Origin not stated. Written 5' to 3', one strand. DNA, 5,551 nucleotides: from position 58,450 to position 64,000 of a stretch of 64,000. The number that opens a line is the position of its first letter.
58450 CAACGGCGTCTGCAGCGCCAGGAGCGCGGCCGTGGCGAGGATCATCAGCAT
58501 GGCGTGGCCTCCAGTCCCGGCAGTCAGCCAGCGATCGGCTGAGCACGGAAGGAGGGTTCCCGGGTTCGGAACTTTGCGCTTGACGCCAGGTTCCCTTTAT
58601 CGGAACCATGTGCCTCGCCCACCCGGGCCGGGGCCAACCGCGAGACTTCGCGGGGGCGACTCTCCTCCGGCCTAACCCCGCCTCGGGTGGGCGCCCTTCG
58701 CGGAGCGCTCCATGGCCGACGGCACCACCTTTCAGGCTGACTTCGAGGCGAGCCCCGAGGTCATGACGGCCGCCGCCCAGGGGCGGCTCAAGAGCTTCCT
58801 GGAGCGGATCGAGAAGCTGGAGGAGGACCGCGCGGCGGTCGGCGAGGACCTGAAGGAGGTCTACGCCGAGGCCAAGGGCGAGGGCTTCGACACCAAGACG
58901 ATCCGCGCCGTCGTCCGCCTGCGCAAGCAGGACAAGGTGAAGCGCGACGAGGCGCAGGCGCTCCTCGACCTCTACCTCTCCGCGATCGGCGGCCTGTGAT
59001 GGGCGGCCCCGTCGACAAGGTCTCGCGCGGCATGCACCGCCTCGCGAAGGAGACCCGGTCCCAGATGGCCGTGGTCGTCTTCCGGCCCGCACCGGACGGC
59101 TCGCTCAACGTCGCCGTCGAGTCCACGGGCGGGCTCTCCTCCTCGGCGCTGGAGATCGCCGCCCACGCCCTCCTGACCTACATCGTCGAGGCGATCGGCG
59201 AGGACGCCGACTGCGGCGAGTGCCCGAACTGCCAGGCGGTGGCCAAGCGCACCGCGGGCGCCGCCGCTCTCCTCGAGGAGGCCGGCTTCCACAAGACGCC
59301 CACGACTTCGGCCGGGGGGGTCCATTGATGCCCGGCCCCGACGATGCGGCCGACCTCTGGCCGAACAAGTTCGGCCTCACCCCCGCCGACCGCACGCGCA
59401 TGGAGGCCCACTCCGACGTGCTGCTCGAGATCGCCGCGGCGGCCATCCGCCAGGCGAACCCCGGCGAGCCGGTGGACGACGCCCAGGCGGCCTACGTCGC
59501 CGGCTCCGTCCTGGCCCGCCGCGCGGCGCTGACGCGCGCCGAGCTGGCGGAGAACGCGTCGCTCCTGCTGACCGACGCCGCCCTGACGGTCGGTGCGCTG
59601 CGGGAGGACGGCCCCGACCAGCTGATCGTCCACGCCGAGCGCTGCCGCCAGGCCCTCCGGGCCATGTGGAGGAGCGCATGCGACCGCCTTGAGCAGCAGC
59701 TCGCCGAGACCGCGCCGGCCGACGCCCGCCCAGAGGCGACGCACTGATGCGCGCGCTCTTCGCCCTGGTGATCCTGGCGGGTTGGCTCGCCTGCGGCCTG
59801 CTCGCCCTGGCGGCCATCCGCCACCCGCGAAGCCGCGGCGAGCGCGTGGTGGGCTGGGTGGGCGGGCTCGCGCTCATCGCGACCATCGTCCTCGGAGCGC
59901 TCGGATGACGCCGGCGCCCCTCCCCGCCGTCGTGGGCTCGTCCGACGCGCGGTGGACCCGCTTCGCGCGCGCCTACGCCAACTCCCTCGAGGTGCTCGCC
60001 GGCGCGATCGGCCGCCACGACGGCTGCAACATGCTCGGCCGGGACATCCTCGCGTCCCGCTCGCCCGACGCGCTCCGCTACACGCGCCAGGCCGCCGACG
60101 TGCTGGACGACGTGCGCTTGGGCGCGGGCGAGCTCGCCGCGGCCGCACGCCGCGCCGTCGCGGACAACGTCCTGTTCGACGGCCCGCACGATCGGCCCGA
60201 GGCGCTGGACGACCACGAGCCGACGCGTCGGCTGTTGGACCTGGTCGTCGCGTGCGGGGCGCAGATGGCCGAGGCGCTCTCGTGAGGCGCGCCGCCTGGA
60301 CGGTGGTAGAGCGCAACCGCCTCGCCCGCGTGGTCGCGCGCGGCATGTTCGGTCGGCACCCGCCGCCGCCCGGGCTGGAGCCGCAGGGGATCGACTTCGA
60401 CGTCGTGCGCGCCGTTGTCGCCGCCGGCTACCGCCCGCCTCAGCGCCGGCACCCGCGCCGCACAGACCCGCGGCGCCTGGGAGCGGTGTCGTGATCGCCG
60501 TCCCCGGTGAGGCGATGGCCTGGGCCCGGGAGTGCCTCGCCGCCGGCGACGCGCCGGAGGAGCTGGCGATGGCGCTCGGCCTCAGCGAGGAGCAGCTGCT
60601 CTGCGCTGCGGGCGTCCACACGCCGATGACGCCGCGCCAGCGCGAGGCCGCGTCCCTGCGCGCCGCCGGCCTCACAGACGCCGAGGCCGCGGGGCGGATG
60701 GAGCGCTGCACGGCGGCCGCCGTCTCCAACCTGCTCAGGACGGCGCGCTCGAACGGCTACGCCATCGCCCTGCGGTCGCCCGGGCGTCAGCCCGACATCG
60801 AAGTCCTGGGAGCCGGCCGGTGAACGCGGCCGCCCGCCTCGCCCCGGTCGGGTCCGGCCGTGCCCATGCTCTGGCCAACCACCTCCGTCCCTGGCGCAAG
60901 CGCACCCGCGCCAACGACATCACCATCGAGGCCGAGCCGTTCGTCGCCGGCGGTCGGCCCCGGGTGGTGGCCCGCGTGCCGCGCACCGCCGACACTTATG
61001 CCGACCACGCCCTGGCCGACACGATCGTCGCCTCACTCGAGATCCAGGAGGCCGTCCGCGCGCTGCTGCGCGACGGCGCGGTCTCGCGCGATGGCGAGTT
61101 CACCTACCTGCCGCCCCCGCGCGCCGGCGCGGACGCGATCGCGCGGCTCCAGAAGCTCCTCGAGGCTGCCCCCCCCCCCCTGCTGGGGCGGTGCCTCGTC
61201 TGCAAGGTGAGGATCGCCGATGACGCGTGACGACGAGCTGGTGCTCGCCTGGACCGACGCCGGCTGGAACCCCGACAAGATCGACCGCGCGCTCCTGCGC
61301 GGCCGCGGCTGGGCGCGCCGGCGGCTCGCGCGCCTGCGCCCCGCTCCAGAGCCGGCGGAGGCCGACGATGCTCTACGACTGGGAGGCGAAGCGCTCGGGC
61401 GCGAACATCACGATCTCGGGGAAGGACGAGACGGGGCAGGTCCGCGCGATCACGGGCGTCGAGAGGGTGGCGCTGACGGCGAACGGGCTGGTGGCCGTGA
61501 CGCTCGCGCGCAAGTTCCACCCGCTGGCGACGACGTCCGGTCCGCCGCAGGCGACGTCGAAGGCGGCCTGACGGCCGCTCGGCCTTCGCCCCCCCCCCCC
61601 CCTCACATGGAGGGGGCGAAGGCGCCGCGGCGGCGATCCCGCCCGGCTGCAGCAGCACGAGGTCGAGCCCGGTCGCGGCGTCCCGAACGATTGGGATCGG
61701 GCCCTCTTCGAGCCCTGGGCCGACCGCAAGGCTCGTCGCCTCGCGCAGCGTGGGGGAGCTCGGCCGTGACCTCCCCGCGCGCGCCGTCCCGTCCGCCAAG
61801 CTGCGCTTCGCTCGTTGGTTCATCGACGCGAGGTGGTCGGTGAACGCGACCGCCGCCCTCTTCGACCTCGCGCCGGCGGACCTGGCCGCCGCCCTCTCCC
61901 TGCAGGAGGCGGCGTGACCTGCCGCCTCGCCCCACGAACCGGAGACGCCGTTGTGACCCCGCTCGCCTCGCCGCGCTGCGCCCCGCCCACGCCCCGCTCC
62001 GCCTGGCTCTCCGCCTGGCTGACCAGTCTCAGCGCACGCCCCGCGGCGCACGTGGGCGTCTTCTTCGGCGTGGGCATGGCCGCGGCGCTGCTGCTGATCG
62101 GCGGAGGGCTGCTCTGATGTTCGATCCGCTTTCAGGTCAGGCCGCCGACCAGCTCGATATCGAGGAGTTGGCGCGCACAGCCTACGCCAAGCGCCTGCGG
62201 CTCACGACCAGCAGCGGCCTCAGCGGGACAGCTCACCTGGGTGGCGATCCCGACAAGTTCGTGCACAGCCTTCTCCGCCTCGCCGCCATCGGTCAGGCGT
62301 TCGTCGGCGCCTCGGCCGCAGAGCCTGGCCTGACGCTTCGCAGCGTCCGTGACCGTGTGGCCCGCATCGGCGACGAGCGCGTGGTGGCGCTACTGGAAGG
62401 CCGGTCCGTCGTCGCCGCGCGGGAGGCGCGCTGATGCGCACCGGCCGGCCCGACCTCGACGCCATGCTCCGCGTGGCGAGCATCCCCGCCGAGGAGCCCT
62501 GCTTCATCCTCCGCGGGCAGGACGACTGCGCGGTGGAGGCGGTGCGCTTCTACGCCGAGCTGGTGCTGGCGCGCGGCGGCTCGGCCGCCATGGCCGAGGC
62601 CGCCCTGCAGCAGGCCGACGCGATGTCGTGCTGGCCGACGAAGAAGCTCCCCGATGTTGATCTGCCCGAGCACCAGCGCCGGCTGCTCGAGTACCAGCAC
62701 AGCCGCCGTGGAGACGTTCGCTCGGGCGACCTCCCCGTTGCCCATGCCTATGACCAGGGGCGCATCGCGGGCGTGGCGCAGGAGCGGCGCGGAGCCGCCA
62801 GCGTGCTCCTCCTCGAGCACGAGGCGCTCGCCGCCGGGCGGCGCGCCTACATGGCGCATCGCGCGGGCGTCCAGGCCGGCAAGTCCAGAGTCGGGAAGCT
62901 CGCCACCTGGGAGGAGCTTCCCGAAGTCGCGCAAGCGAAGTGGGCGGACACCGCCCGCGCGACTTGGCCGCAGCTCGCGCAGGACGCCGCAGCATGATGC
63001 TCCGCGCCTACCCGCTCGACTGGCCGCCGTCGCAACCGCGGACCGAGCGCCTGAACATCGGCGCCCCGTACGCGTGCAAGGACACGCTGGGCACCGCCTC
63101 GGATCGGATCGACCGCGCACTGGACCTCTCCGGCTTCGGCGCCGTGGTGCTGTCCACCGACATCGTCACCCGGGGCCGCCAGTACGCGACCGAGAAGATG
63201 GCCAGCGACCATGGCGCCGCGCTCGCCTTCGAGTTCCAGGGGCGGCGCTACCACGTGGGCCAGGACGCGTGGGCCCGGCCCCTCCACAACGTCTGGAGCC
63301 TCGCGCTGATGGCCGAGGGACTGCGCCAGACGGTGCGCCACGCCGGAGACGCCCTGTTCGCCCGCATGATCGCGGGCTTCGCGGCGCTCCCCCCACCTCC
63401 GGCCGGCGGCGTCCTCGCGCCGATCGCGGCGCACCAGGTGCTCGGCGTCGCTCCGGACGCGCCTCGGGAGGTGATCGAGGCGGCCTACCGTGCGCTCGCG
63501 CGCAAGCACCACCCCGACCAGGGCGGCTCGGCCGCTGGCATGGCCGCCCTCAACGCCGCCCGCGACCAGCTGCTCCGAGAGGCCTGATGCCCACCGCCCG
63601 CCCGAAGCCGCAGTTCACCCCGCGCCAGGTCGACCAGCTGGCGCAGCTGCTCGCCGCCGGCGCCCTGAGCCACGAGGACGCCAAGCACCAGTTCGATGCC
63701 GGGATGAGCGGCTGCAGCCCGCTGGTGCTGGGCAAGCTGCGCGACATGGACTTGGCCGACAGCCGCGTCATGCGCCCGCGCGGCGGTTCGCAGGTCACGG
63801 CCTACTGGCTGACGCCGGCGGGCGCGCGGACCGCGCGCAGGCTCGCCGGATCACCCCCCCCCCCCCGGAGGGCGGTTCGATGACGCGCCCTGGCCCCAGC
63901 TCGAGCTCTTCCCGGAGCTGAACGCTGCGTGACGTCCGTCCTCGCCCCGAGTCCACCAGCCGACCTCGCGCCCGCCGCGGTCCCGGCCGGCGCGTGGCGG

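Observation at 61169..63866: Three C12-C14 homopolymer tracts confined to 2.7 kb of the prophage early operon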

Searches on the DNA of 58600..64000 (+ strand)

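Call 10: search_dna_similar(query=window:58600-64000:+, collection=phages, mode=distant, max_rows=15)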
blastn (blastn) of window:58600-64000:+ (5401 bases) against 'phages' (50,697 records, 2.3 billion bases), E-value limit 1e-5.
Records with a match: 26; places in all: 26; records where one place covers at least 80% of the query: 0.
Best place of each record, by identity: 80-90% 4; 60-80% 22.
By first word of the organism name: Brevundimonas 7; Rhizobium 6; Caulobacter 5; Microcystis 3; Sinorhizobium 2; Agrobacterium 2; Mesorhizobium 1.
By host as written in the record: Brevundimonas pondensis LVF1 6; Caulobacter vibrioides CB15 4; Microcystis wesenbergii 2; Rhizobium leguminosarum 2; Agrobacterium tumefaciens C58 2; Rhizobium leguminosarum biovar viciae VF39 2; - 2; Brevundimonas pondensis EIF1 1; and 5 more.
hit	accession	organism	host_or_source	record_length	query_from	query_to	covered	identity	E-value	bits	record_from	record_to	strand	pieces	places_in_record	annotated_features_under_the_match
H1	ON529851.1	Brevundimonas phage vB_BpoS-Marchewka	Brevundimonas pondensis LVF1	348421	157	392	4%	70.7%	1e-21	113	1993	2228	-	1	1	hypothetical protein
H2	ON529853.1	Brevundimonas phage vB_BpoS-Bambus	Brevundimonas pondensis LVF1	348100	157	392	4%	70.7%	1e-21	113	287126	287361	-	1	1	hypothetical protein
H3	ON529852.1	Brevundimonas phage vB_BpoS-Kabachok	Brevundimonas pondensis LVF1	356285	157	392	4%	70.3%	5e-20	108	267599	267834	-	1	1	hypothetical protein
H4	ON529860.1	Brevundimonas phage vB_BpoS-Papperlapapp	Brevundimonas pondensis LVF1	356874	157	392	4%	70.3%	5e-20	108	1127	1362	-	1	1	hypothetical protein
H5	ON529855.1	Brevundimonas phage vB_BpoS-Domovoi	Brevundimonas pondensis EIF1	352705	157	390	4%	70.5%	1e-20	109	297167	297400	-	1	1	hypothetical protein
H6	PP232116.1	Mesorhizobium phage vB_MseS-P1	Mesorhizobium sediminum CBW1107-2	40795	166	376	4%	71.1%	6e-19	104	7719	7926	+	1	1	DNA-binding protein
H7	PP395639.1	Microcystis phage Mwe-JY07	Microcystis wesenbergii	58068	163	378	4%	69.0%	4e-14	88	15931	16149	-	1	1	hypothetical protein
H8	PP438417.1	Microcystis phage Mwe-JY25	Microcystis wesenbergii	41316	163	378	4%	69.0%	4e-14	88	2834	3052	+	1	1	hypothetical protein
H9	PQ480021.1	Caulobacter phage DMCA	Caulobacter vibrioides CB15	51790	203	392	4%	71.1%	3e-16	96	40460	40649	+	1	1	hypothetical protein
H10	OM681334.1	Microcystis phage vB_MweS-yong2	Microcystis sp.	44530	187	378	4%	69.3%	7e-12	82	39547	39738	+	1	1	hypothetical protein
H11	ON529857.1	Brevundimonas phage vB_BpoS-Kikimora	Brevundimonas pondensis LVF1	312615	247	392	3%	76.7%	4e-21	111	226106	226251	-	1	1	hypothetical protein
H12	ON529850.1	Brevundimonas phage vB_BpoS-Gurke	Brevundimonas pondensis LVF1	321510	247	390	3%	75.7%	2e-18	103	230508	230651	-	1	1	hypothetical protein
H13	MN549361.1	Rhizobium phage RL2RES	Rhizobium leguminosarum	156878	240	391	3%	69.7%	4e-8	68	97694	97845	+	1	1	hypothetical protein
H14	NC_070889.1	Rhizobium phage RL2RES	Rhizobium leguminosarum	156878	240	391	3%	69.7%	4e-8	68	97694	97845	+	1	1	hypothetical protein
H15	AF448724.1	Sinorhizobium phage PBC5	Sinorhizobium meliloti 2011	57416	240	391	3%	69.1%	2e-6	64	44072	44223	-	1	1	orf54: unknown | orf55: unknown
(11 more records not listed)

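Call 71: search_rna_families(source=window, start=60400, end=64000, threshold=evalue, max_evalue=1)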
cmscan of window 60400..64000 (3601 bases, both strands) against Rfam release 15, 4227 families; matches with E-value up to 1: 1.
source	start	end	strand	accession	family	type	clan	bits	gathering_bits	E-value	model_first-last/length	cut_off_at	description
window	63769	63838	+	RF04231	mir-9191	Gene; miRNA;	-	21.5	100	0.95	1-73/73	no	mir-9191 microRNA precursor family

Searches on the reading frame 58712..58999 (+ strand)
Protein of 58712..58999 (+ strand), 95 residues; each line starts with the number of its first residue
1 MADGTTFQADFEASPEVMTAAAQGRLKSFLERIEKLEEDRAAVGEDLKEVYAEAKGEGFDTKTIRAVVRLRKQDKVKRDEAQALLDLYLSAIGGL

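Call 12: search_protein_families(library=pfam, max_evalue=0.01, proteins=[window:58712-58999:+])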
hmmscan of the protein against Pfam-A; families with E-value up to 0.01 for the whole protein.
window:58712-58999:+ (95 aa): 1 family
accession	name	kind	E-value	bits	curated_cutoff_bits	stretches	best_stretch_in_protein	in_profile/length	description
PF10073.14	GapR_DNA-bd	-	4.5e-30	103.5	22.6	1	22-93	1-72/72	GapR-like, DNA-binding domain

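Call 74: search_protein_families(library=phrogs, max_evalue=0.01, proteins=[P0003, P0002, P0035])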
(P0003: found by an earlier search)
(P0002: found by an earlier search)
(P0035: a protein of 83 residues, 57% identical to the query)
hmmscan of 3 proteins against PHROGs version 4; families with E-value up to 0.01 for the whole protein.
P0003 (55 aa): 0 families

P0002 (67 aa): 0 families

P0035 (83 aa): 0 families

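Call 75: search_protein_families(library=pfam, max_evalue=0.01, proteins=[P0003, P0035, P0007])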
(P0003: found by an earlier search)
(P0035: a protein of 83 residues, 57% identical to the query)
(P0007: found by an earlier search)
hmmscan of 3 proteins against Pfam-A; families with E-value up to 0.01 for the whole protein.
P0003 (55 aa): 0 families

P0035 (83 aa): 0 families

P0007 (98 aa): 0 families
